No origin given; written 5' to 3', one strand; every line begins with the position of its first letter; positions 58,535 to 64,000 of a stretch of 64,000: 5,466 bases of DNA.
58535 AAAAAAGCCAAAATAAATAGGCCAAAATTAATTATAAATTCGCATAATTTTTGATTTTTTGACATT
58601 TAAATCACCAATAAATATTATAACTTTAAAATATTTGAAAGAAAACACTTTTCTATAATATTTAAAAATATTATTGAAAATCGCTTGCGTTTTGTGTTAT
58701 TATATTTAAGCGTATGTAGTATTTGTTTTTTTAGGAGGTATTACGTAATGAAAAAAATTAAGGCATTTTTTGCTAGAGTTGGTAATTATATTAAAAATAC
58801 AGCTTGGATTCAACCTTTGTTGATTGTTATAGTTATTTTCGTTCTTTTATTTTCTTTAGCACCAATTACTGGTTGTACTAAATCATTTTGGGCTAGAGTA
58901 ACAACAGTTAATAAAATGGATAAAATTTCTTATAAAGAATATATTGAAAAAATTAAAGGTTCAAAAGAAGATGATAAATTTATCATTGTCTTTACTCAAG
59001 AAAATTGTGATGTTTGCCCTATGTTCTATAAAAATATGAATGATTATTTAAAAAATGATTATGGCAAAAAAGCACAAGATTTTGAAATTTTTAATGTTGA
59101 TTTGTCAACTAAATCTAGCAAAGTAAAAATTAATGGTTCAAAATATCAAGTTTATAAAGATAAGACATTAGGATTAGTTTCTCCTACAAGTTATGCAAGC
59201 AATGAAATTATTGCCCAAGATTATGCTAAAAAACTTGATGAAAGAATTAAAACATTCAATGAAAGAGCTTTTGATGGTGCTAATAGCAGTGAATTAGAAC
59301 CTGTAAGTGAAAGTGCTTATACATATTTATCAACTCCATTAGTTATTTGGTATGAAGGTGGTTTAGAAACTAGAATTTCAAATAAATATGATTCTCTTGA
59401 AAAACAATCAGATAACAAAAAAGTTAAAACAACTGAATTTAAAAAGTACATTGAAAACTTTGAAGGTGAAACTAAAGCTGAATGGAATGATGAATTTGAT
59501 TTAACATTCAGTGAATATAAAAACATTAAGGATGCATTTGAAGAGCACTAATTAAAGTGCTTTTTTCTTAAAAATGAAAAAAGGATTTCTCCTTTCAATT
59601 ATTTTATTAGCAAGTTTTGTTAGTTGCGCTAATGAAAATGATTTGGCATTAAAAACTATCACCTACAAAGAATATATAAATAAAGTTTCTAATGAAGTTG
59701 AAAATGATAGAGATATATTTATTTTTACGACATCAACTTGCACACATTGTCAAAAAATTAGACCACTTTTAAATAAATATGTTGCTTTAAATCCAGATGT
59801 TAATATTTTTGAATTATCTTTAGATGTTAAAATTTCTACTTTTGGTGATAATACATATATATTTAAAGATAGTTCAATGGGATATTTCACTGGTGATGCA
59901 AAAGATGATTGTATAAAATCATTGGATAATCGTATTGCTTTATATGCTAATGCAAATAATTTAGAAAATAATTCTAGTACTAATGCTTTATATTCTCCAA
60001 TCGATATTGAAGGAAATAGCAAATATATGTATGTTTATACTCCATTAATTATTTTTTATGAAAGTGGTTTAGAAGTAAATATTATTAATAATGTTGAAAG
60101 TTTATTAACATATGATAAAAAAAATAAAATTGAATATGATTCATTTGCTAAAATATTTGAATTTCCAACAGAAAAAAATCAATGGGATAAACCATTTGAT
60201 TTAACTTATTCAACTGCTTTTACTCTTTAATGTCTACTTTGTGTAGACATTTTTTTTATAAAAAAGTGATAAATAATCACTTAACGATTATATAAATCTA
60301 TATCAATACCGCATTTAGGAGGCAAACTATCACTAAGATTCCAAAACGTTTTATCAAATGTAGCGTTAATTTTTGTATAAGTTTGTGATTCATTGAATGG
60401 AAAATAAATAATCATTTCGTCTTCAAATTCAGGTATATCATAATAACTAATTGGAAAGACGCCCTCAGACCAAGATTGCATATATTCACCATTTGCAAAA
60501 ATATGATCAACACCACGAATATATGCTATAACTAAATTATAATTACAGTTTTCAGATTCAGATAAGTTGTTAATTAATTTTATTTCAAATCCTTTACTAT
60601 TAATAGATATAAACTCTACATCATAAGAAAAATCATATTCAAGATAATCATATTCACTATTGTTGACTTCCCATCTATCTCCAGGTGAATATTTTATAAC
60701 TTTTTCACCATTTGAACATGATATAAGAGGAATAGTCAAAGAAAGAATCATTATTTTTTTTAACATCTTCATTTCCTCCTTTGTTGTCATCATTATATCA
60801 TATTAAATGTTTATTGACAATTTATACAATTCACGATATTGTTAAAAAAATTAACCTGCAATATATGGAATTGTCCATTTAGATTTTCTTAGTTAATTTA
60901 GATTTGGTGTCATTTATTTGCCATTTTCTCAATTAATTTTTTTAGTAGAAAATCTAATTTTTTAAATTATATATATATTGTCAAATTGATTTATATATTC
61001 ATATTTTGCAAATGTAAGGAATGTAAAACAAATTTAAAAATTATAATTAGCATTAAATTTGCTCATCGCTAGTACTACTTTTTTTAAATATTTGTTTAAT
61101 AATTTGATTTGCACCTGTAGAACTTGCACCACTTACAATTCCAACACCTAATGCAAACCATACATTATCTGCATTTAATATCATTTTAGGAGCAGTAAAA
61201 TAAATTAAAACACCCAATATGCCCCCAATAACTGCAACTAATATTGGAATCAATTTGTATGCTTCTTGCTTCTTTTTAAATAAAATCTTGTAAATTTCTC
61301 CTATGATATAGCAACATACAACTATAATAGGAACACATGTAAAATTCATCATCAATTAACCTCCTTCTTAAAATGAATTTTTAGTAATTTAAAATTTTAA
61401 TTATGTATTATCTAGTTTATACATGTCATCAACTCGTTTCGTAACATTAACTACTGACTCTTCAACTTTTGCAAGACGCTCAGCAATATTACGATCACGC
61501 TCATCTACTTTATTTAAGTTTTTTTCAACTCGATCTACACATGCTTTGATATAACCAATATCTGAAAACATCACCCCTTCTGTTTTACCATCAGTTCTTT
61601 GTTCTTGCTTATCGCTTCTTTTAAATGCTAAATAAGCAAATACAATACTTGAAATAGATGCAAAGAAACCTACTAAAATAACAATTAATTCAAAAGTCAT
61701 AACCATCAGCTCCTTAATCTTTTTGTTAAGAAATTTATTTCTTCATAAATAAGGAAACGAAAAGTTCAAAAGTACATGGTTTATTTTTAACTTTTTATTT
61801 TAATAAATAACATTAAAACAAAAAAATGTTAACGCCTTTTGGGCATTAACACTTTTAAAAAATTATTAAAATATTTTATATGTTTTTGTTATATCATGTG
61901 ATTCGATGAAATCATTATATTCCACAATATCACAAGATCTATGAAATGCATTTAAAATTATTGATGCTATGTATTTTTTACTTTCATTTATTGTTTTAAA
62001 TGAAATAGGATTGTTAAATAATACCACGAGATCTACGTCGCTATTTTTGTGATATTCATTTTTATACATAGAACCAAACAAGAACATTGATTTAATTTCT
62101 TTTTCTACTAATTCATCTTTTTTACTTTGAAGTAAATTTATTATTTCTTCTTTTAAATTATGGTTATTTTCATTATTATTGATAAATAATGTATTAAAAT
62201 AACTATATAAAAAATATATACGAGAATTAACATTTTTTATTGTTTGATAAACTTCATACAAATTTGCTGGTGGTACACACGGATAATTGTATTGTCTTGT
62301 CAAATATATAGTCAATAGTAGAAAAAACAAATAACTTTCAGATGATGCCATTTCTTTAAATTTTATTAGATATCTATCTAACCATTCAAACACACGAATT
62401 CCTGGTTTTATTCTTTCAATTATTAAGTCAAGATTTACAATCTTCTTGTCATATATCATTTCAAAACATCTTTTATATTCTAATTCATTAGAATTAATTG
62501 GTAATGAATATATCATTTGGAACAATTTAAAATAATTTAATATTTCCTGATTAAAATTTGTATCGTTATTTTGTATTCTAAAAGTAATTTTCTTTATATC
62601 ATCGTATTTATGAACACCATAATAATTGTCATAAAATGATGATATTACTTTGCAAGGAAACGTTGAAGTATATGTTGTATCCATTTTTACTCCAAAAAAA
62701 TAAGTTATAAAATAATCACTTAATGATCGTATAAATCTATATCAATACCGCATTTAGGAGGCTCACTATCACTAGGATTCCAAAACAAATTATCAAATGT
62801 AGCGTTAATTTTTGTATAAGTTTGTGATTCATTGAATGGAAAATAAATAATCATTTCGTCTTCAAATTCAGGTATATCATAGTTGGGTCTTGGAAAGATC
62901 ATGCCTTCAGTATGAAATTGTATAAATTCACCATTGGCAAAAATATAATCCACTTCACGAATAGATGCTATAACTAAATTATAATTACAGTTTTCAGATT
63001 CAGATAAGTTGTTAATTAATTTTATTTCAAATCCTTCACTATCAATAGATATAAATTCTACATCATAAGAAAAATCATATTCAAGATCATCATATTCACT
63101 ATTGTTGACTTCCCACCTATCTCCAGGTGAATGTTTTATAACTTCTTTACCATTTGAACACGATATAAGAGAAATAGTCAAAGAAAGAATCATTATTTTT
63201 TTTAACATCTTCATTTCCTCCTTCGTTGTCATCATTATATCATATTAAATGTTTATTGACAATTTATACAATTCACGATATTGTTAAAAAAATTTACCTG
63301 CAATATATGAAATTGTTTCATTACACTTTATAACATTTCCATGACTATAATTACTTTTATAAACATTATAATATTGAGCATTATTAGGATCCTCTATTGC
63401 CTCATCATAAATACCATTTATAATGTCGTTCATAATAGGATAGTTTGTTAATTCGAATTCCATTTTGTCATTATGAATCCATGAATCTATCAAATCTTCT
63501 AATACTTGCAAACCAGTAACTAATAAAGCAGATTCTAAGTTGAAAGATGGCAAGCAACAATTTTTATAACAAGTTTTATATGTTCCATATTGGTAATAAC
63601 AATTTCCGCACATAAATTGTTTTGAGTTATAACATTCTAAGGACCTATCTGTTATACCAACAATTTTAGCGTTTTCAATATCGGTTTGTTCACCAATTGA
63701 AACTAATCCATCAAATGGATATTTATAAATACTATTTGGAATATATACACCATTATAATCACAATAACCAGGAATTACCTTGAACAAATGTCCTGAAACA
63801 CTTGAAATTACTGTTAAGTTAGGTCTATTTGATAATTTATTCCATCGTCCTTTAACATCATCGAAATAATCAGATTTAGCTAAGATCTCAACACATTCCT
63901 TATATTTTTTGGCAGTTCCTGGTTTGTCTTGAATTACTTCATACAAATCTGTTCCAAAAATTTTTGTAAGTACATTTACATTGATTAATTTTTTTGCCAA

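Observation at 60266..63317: ~611-bp segmental duplication of a lipoprotein gene with its promoter and the 3' tip of its upstream neighbour, bracketing a holin/NTase island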

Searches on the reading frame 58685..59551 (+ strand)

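Call 7: search_protein_families(library=pfam, proteins=[window:58685-59551:+], max_evalue=1)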
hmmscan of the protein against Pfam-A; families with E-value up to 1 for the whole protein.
window:58685-59551:+ (288 aa): 7 families
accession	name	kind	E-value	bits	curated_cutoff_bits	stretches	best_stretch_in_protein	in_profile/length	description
PF22879.1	AIPR_N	-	0.0071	16.8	28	1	114-209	1-96/151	Abortive infection phage resistance protein N-terminal domain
PF25630.1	Phycodna_minor_capsid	-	0.0099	16.6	27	1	43-99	5-62/96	Phycodnaviridae minor capsid protein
PF24860.1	FdhE_C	-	0.18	12.5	27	1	77-148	8-74/82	FdhE, C-terminal domain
PF06480.20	FtsH_ext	-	0.21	12.3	25.5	1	45-92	5-40/103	FtsH Extracellular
PF13623.11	SurA_N_2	-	0.26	11.6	28.5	0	243-283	47-87/145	SurA-like N-terminal domain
PF13098.12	Thioredoxin_2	-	0.5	11.2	27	1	95-142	4-52/104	Thioredoxin-like domain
PF01099.22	Uteroglobin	-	0.71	10.7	24.8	0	103-143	16-56/90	Uteroglobin family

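Call 8: search_protein_families(library=phrogs, proteins=[window:58685-59551:+], max_evalue=0.1)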
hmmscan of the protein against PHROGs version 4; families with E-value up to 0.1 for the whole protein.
window:58685-59551:+ (288 aa): 0 families

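Call 63: search_protein_families(library=ncbifam, proteins=[window:58748-59551:+], max_evalue=0.05)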
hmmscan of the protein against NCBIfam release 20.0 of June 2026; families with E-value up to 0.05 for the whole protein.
window:58748-59551:+ (267 aa): 1 family
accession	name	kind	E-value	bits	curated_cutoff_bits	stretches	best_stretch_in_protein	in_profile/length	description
TIGR01295.2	PedC_BrcD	equivalog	0.0072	16.2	120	1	58-103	41-83/152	PedC/BrcD family bacteriocin maturation disulfide isomerase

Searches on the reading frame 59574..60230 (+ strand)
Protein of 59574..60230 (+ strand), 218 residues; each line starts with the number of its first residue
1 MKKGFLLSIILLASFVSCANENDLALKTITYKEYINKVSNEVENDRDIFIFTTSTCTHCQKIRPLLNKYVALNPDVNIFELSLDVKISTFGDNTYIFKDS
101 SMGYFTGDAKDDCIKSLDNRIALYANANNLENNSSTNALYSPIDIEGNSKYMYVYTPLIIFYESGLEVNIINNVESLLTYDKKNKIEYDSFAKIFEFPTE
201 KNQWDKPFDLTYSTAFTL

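Call 7: search_protein_families(library=pfam, proteins=[window:59574-60230:+], max_evalue=1)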
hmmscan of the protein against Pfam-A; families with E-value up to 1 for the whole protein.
window:59574-60230:+ (218 aa): 3 families
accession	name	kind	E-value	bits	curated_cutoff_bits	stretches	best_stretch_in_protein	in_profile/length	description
PF00085.26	Thioredoxin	-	0.0013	19.2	23.5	1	28-81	4-56/103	Thioredoxin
PF14595.12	Thioredoxin_9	-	0.014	15.7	25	1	27-78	24-75/129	Thioredoxin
PF00462.30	Glutaredoxin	-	0.037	14.7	22.9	1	48-69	1-22/60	Glutaredoxin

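Call 8: search_protein_families(library=phrogs, proteins=[window:59574-60230:+], max_evalue=0.1)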
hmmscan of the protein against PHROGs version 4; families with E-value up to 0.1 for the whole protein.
window:59574-60230:+ (218 aa): 1 family
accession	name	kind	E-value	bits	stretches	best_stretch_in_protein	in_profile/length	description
phrog_22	-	DNA, RNA and nucleotide metabolism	0.0044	18.1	1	33-79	57-107/162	thioredoxin domain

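Call 63: search_protein_families(library=ncbifam, proteins=[window:59574-60230:+], max_evalue=0.05)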
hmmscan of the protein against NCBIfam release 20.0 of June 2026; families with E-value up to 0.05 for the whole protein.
window:59574-60230:+ (218 aa): 4 families
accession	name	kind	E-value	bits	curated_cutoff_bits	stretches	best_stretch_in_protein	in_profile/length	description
TIGR02738.1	TrbB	equivalog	1.3e-05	24.9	132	1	37-107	42-113/153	type-F conjugative transfer system pilin assembly thiol-disulfide isomerase TrbB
TIGR02180.1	GRX_euk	equivalog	0.0033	17.6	87.25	1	48-83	1-35/84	glutaredoxin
NF008129.0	PRK10877.1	equivalog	0.018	14.3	215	0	44-73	107-136/237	bifunctional protein-disulfide isomerase/oxidoreductase DsbC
TIGR02740.1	TraF-like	hypoth_equivalog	0.019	14.2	232.25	1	36-84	161-208/276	TraF-like protein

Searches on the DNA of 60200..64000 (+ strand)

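Call 10: search_dna_similar(query=window:60200-64000:+, collection=phages, mode=distant)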
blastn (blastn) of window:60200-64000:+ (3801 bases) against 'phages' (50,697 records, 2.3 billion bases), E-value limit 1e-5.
No match.

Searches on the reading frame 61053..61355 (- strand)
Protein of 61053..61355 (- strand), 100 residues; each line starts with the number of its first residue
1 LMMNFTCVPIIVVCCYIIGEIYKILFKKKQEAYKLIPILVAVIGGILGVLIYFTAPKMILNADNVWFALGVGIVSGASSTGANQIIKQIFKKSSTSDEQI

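Call 7: search_protein_families(library=pfam, proteins=[window:61053-61355:-], max_evalue=1)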
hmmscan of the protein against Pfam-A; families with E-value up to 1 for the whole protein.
window:61053-61355:- (100 aa): 5 families
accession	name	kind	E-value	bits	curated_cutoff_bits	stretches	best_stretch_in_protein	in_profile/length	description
PF16079.10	Phage_holin_5_2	-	8.1e-13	48.9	29.2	1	11-89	1-76/76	Phage holin family Hol44, in holin superfamily V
PF10951.13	DUF2776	-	0.0059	16.4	26.1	1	33-96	9-71/348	Protein of unknown function (DUF2776)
PF20394.4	DUF6688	-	0.075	13.1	26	1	2-62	5-64/248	DUF6688 N-terminal domain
PF07256.17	DUF1435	-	0.19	12.4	22.9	1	9-51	33-73/75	Protein of unknown function (DUF1435)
PF00654.25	Voltage_CLC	-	0.25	10.9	24.8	1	5-63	163-226/346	Voltage gated chloride channel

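Call 8: search_protein_families(library=phrogs, proteins=[window:61053-61355:-], max_evalue=0.1)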
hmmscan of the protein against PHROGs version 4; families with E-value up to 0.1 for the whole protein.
window:61053-61355:- (100 aa): 3 families
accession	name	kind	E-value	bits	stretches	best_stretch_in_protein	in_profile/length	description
phrog_1129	-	lysis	3.8e-13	50.3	1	4-93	7-84/86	holin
phrog_1299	-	lysis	2.4e-07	31.5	1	10-98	13-92/100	holin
phrog_36023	-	unknown function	0.048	14.9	1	26-91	41-105/108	-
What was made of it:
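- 61053..61352 (-): Holin, Hol44 family (99 aa). No endolysin gene follows it. PF16079 48.9 bits against a cut-off of 29.2 (call 7); phrog_1129 holin (call 8).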

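Call 29: search_protein_families(library=padloc, proteins=[window:61053-61355:-], max_evalue=0.1)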
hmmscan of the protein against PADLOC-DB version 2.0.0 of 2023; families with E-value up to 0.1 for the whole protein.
window:61053-61355:- (100 aa): 0 families

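Call 63: search_protein_families(library=ncbifam, proteins=[window:61053-61355:-], max_evalue=0.05)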
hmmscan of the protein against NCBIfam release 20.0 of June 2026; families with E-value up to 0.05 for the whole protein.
window:61053-61355:- (100 aa): 3 families
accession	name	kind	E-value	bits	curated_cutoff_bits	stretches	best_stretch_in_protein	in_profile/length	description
TIGR00950.1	2A78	equivalog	0.0016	17.9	230.2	1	17-94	86-155/264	carboxylate/amino acid/amine transporter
TIGR00445.1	mraY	equivalog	0.011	15.2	192.05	1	29-76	194-241/321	phospho-N-acetylmuramoyl-pentapeptide-transferase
NF011568.0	PRK14992.1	equivalog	0.04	13.3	314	1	12-73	109-168/341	tetrathionate reductase subunit TtrC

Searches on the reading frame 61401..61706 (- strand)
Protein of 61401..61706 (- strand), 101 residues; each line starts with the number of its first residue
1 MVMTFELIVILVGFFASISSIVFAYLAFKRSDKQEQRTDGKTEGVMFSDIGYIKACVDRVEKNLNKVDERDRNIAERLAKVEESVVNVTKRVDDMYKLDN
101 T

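Call 7: search_protein_families(library=pfam, proteins=[window:61401-61706:-], max_evalue=1)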
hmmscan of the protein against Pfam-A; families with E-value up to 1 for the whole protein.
window:61401-61706:- (101 aa): 3 families
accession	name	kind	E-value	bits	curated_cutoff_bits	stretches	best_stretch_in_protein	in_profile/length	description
PF10779.14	XhlA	-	0.021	15.4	34.7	1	53-95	2-44/67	Haemolysin XhlA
PF02524.19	KID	-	0.037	14.5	20.8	1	57-66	2-11/11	KID repeat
PF08339.15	RTX_C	-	0.046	14.3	30.2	1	25-98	36-110/132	RTX C-terminal domain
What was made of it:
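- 61401..61700 (-): XhlA-like membrane protein (99 aa). Pfam XhlA only 15.4 bits, below its cut-off (call 7).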

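Call 8: search_protein_families(library=phrogs, proteins=[window:61401-61706:-], max_evalue=0.1)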
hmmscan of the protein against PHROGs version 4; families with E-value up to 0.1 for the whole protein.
window:61401-61706:- (101 aa): 11 families
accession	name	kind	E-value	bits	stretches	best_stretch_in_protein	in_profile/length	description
phrog_1863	-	unknown function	5.7e-17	62.4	1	7-96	3-92/97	-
phrog_5553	-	unknown function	0.011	17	1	47-92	34-79/114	-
phrog_462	-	other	0.035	15.3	0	1-86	5-65/101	lipoprotein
phrog_1193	-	other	0.043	14.8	1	55-95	6-46/76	hemolysin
phrog_15576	-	unknown function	0.043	14.5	1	8-76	15-84/188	-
phrog_18362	-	unknown function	0.056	14.7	1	46-94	28-74/119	-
phrog_8821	-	lysis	0.058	14.5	1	9-93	11-82/130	Rz-like spanin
phrog_699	-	unknown function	0.061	14.3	1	55-93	8-46/80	-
phrog_12015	-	unknown function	0.064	13.8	1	57-97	107-147/165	-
phrog_25490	-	unknown function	0.066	14.2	0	4-72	13-74/83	-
phrog_3413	-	unknown function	0.076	14.4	0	2-68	4-63/106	-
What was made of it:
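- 61401..61700 (-): phrog_1863 5.7e-17 (call 8).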

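Call 29: search_protein_families(library=padloc, proteins=[window:61401-61706:-], max_evalue=0.1)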
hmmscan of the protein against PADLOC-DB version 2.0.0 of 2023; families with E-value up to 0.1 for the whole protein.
window:61401-61706:- (101 aa): 0 families

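Call 63: search_protein_families(library=ncbifam, proteins=[window:61401-61706:-], max_evalue=0.05)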
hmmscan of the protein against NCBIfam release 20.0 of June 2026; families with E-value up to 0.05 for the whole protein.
window:61401-61706:- (101 aa): 1 family
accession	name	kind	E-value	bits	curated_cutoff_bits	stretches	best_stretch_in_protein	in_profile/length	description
TIGR02978.1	phageshock_pspC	equivalog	0.0014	18.5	104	1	7-93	33-115/121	envelope stress response membrane protein PspC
